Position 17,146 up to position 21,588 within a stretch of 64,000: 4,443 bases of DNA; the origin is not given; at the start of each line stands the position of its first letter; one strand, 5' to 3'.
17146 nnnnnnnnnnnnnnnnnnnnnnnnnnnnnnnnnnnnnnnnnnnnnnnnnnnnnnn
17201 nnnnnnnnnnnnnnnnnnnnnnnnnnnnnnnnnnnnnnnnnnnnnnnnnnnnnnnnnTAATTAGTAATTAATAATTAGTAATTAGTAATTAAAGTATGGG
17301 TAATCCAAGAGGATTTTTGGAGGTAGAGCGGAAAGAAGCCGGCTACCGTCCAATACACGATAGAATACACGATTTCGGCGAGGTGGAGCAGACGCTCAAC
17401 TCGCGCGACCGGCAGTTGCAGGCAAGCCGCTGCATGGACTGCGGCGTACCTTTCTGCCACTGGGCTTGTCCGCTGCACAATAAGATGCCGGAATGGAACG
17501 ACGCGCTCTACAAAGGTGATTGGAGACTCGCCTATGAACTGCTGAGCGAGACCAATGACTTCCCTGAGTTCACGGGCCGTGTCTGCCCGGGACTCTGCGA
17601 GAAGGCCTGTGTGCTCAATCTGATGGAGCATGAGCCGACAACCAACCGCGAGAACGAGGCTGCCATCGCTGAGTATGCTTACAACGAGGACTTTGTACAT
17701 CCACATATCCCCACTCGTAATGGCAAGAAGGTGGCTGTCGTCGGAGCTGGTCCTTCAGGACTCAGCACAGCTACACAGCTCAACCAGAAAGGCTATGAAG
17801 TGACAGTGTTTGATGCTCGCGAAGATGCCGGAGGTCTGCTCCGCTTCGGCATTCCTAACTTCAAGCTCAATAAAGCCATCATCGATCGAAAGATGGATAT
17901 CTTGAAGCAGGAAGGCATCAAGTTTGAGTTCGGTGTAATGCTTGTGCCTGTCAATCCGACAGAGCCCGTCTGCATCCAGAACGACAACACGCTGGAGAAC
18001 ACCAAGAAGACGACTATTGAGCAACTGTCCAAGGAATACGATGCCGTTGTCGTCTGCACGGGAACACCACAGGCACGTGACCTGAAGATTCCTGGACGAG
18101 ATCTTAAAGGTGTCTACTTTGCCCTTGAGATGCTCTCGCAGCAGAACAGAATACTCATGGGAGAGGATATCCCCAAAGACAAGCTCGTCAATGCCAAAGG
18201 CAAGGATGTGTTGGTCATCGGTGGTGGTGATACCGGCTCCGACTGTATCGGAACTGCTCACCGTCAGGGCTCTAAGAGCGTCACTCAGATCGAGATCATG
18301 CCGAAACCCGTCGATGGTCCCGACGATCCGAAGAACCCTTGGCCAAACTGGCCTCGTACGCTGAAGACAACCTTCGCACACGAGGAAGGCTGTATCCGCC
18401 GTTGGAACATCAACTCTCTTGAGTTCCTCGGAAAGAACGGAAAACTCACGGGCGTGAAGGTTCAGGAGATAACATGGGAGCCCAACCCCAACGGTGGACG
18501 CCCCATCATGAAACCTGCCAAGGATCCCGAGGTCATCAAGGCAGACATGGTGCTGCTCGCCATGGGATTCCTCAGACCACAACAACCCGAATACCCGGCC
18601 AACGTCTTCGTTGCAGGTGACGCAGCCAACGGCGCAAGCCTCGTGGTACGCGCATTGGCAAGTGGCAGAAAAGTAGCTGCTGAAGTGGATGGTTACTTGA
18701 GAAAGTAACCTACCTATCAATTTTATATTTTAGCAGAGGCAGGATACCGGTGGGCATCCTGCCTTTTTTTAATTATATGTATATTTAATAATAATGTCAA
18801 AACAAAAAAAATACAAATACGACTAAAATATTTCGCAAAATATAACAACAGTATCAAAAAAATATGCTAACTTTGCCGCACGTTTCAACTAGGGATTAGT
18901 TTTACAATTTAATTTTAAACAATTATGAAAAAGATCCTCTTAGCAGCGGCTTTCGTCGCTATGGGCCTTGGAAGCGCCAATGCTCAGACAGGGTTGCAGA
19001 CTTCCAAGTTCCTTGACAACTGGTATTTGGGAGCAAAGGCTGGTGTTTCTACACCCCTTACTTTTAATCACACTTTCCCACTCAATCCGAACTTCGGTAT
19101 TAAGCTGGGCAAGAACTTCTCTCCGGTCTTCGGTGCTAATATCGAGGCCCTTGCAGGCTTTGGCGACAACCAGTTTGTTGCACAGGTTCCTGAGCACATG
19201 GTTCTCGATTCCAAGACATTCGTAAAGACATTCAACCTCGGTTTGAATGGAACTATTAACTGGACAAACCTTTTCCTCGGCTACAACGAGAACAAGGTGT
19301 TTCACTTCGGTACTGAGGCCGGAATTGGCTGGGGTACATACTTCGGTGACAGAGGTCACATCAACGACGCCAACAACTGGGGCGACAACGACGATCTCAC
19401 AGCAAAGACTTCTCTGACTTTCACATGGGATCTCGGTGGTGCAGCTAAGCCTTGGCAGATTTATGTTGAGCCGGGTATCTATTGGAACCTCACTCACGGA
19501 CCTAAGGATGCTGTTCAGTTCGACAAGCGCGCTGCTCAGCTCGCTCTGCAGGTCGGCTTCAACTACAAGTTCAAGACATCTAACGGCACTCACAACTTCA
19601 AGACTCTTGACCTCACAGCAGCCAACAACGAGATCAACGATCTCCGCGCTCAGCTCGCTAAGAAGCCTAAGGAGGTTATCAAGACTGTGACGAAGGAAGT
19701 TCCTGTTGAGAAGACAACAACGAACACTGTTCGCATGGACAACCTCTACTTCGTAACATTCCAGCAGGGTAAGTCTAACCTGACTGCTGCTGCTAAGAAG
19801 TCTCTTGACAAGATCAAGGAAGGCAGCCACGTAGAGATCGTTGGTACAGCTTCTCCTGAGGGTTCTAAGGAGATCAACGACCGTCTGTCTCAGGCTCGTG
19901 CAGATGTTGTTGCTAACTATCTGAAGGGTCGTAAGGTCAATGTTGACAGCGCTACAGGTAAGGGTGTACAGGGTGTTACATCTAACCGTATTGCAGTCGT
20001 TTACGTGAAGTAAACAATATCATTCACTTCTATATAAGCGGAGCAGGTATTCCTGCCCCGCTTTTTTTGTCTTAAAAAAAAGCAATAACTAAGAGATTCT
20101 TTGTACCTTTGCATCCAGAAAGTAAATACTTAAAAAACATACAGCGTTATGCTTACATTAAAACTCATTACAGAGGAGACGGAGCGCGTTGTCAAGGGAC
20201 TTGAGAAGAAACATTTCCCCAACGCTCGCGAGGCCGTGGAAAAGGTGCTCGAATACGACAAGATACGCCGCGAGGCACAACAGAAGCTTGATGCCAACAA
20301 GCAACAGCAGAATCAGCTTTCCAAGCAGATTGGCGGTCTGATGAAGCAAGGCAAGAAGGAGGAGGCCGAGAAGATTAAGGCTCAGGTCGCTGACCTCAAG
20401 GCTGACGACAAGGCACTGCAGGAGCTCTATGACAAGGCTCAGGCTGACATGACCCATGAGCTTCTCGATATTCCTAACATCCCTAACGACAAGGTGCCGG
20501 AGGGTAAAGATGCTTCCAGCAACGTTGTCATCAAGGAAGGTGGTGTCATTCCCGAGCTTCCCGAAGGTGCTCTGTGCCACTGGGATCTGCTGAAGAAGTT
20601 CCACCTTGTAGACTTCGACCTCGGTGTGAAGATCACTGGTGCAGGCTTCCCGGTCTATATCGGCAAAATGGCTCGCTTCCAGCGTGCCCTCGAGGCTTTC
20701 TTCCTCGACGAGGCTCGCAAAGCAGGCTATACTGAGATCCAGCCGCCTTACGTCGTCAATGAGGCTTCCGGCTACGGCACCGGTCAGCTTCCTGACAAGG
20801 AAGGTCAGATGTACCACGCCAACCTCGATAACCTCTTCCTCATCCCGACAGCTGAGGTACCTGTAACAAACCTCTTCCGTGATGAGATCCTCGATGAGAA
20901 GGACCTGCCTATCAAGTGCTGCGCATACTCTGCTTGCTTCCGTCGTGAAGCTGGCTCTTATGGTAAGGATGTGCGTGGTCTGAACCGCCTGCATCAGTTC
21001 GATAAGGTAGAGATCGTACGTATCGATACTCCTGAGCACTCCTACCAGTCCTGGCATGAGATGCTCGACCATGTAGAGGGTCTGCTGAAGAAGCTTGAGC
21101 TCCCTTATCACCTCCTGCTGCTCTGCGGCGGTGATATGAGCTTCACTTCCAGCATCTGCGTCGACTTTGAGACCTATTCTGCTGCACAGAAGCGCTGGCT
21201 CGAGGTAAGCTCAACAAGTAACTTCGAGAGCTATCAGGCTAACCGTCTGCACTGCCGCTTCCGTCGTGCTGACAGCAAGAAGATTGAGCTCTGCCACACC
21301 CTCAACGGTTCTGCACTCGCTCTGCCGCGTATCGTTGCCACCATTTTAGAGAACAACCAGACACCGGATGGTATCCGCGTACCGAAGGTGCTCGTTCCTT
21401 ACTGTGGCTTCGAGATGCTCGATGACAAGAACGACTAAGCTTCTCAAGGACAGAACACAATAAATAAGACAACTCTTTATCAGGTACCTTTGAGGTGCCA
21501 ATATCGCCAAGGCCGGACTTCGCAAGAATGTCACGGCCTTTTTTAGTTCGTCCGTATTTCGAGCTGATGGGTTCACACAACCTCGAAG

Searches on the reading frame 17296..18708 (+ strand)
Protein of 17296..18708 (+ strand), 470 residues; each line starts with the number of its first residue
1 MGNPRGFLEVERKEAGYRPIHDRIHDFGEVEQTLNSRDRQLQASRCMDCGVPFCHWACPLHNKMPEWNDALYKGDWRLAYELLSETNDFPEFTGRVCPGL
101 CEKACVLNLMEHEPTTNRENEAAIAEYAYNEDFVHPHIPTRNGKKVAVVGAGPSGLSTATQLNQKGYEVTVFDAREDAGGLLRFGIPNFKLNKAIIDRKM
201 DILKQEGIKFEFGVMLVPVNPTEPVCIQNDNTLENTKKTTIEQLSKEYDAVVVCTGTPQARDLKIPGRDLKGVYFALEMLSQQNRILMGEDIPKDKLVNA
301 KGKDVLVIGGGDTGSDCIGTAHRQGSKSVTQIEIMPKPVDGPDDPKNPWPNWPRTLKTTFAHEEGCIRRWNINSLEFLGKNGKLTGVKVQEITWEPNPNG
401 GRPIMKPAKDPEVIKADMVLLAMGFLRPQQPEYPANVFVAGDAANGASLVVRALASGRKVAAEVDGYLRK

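Call 44: search_protein_families(library=ncbifam, proteins=[window:17296-18708:+], max_evalue=0.00001)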
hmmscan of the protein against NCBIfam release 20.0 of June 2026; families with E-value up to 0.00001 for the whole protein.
window:17296-18708:+ (470 aa): 32 families (the best 25 are shown)
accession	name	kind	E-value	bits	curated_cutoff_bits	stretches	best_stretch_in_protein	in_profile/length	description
TIGR01317.1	GOGAT_sm_gam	subfamily_domain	5e-145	484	447.7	1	4-431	2-418/485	glutamate synthase small subunit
TIGR01318.1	gltD_gamma_fam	subfamily_domain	6.5e-85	285.4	482.95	1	7-430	3-400/467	glutamate synthase, small subunit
NF009408.0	PRK12769.1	equivalog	1.3e-73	248.2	1003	1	11-426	192-583/659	formate-dependent uric acid utilization protein AegA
NF009410.0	PRK12771.1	subfamily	1.4e-71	241.8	516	1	52-424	48-379/566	NAD(P)-binding protein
TIGR01316.1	gltA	equivalog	3.2e-63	214.1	471.75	1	19-424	1-384/449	NADPH-dependent glutamate synthase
NF009414.0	PRK12778.1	equivalog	2e-62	211.5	1103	1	21-425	305-684/752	bifunctional dihydroorotate dehydrogenase B NAD binding subunit/NADPH-dependent glutamate synthase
NF009451.0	PRK12809.1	equivalog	9.8e-56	189.3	1154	1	12-427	176-567/639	formate-dependent uric acid utilization protein YgfT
NF009454.0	PRK12814.1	equivalog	9.3e-53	179.6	916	1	41-331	92-352/657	putative NADPH-dependent glutamate synthase small subunit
NF010590.0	PRK13984.1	equivalog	3.1e-52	177.5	946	1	7-424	153-540/611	putative oxidoreductase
NF009409.0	PRK12770.1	subfamily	3.3e-50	171.2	343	1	138-330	13-201/360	putative glutamate synthase subunit beta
NF009413.0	PRK12775.1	equivalog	1.7e-47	161.9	1895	1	18-332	305-601/1006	putative trifunctional 2-polyprenylphenol hydroxylase/glutamate synthase subunit beta/ferritin domain-containing protein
TIGR03315.1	Se_ygfK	equivalog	5.3e-42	143.3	835.3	1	46-330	439-695/1012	putative selenate reductase subunit YgfK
NF009415.0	PRK12779.1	equivalog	1.9e-36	125.4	1519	1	57-330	213-474/944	putative bifunctional glutamate synthase subunit beta/2-polyprenylphenol hydroxylase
NF045663.1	diclust_near_Sec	equivalog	4e-31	107.9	530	1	43-217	9-179/759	pyridine nucleotide-disulfide oxidoreductase/dicluster-binding protein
NF045599.1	bili_reduct_long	exception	4e-14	51.8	750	1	138-342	376-543/641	bilirubin reductase, long form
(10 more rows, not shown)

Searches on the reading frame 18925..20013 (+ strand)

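Call 44: search_protein_families(library=ncbifam, proteins=[window:18925-20013:+], max_evalue=0.00001)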
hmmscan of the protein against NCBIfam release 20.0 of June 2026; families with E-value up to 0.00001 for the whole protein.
window:18925-20013:+ (362 aa): 3 families
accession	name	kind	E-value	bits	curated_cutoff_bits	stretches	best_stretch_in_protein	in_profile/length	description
NF053611.1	YiaD_Gzip_OmpA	equivalog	1.7e-10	41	175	1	252-347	79-180/206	YiaD family glycine zipper/OmpA-like lipoprotein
NF053612.1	anchor_PA1041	equivalog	3.4e-08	33.7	250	1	256-348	114-210/236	PA1041 family peptidoglycan-binding anchor lipoprotein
NF008071.1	PRK10808.1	equivalog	8.2e-06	25.4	277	0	250-347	210-311/358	porin OmpA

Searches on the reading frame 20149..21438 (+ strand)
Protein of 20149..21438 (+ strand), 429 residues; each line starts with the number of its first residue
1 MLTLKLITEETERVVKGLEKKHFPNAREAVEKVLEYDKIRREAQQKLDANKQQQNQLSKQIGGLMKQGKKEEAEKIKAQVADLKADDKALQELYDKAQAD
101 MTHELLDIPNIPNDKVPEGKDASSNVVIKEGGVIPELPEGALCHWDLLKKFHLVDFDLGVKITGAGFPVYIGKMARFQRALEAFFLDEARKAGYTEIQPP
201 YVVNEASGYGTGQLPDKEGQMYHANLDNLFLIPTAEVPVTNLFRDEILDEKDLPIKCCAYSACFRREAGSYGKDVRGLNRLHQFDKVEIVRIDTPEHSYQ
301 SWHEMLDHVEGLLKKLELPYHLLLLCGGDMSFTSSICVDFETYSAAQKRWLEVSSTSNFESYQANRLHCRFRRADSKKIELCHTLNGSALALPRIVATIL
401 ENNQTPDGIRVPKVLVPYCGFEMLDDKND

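Call 44: search_protein_families(library=ncbifam, proteins=[window:20149-21438:+], max_evalue=0.00001)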
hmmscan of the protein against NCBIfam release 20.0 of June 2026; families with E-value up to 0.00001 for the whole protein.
window:20149-21438:+ (429 aa): 4 families
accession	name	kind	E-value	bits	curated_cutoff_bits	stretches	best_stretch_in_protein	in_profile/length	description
TIGR00414.1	serS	equivalog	6.5e-124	414.1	301.65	1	1-418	1-417/418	serine--tRNA ligase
TIGR00418.1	thrS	equivalog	7.5e-10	38.3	383.65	1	144-285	173-311/565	threonine--tRNA ligase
NF002120.0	PRK00960.1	equivalog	1.6e-08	33.5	611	1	238-321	320-400/518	serine--tRNA ligase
TIGR00415.1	serS_MJ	equivalog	7.4e-08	31.3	489.55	1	231-322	311-398/518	serine--tRNA ligase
